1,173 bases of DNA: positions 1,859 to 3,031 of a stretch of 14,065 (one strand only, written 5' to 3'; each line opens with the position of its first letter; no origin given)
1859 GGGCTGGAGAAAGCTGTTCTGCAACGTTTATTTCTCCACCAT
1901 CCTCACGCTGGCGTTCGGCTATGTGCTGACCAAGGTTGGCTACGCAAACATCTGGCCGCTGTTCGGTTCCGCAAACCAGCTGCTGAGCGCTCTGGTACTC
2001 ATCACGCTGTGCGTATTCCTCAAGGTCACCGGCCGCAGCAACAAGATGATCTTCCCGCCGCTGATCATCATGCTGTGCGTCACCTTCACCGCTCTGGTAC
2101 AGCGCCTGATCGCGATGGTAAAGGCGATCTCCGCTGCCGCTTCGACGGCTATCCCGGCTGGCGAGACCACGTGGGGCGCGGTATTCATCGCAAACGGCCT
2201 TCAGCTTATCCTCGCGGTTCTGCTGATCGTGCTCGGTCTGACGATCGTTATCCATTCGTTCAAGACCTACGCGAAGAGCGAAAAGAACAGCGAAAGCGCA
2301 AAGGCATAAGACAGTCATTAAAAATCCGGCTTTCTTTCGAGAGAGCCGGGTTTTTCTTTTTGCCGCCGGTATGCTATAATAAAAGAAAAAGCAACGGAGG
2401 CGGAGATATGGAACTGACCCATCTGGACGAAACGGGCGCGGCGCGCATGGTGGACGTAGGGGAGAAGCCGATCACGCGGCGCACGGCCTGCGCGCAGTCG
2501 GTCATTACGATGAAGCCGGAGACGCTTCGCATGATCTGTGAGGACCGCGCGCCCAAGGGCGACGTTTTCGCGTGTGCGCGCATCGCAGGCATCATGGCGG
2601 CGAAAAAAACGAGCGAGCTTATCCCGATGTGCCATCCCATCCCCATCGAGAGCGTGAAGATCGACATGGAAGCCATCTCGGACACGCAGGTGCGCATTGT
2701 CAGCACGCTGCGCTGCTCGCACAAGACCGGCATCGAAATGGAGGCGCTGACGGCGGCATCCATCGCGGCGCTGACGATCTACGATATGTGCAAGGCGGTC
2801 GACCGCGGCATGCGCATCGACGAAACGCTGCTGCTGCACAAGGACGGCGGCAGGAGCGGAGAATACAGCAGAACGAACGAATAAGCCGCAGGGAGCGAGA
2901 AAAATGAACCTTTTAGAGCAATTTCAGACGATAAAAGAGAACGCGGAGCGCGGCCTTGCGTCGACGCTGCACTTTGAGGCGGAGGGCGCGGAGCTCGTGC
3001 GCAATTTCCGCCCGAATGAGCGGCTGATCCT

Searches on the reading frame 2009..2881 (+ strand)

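Call 8: search_protein_families(library=pfam, proteins=[window:2009-2881:+], max_evalue=0.00001)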
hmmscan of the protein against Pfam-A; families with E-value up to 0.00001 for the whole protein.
window:2009-2881:+ (291 aa): 1 family
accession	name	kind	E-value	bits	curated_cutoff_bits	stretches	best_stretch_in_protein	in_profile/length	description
PF01967.27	MoaC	-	1.1e-55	187.7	27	1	147-281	1-136/136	MoaC family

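Call 36: search_protein_families(library=ncbifam, proteins=[window:2009-2881:+], max_evalue=0.001)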
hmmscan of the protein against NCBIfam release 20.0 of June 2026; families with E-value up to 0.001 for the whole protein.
window:2009-2881:+ (291 aa): 6 families
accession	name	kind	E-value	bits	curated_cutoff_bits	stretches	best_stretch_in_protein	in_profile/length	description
NF006870.0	PRK09364.1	subfamily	2e-69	232.4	162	1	134-289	4-160/161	cyclic pyranopterin monophosphate synthase MoaC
TIGR00581.1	moaC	equivalog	9.1e-64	213.7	141.5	1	136-283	1-148/148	cyclic pyranopterin monophosphate synthase MoaC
NF011069.0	PRK14499.1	equivalog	4.4e-58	196.8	457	1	134-290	1-158/308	cyclic pyranopterin monophosphate synthase MoaC/MOSC-domain-containing protein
NF002947.1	PRK03604.1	equivalog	1.1e-55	189.1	285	1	147-289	1-142/301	bifunctional molybdenum cofactor biosynthesis protein MoaC/MoaB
NF008999.0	PRK12343.1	equivalog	1.7e-45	154.5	171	1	134-266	2-132/156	cyclic pyranopterin monophosphate synthase MoaC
NF011070.0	PRK14500.1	equivalog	8.7e-39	133.7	606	1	134-283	6-160/358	putative bifunctional molybdopterin-guanine dinucleotide biosynthesis protein MoaC/MobA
